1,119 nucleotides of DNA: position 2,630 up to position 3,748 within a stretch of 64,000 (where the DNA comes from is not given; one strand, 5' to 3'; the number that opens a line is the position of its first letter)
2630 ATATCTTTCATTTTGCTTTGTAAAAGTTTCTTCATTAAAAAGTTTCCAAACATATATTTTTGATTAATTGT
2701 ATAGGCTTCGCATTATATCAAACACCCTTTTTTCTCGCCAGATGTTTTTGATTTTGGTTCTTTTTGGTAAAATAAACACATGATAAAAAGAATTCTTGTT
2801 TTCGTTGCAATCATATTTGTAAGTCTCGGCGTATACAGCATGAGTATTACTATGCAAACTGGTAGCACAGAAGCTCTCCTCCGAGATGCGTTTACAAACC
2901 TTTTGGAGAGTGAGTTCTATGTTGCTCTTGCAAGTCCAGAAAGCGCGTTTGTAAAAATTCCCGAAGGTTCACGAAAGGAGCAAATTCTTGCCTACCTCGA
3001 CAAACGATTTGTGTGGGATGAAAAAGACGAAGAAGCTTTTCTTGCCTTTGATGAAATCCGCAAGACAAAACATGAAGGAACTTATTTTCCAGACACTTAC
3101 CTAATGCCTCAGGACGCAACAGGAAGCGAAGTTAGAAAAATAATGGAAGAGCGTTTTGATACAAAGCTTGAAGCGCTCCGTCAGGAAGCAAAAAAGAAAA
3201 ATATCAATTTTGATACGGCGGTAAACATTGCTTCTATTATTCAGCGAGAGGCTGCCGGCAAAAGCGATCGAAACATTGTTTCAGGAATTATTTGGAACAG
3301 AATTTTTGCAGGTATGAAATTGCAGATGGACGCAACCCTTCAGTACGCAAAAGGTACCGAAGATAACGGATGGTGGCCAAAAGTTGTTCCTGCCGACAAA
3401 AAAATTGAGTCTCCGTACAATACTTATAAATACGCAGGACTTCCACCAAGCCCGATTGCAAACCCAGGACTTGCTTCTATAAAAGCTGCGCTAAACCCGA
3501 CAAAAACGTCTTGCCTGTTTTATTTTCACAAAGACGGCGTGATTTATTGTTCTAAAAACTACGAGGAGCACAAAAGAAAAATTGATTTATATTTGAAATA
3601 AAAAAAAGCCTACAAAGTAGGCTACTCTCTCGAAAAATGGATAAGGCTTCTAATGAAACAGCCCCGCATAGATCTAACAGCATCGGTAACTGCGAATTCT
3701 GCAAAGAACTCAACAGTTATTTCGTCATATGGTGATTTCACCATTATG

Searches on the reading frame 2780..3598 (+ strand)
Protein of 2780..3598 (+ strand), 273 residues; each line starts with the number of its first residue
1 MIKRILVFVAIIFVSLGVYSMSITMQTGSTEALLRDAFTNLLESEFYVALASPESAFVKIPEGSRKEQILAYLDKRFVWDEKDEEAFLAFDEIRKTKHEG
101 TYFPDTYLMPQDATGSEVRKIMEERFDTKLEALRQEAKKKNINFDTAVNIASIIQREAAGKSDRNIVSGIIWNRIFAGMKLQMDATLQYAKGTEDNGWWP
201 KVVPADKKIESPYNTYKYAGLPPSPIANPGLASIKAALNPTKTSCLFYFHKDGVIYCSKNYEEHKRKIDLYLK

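Call 77: search_protein_families(library=pfam, max_evalue=0.001, proteins=[window:2780-3598:+])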
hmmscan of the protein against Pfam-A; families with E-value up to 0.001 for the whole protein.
window:2780-3598:+ (273 aa): 1 family
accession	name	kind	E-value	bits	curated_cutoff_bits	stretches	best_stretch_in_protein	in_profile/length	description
PF02618.21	YceG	-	6.5e-59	200.1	32.4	1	44-268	64-273/275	YceG-like family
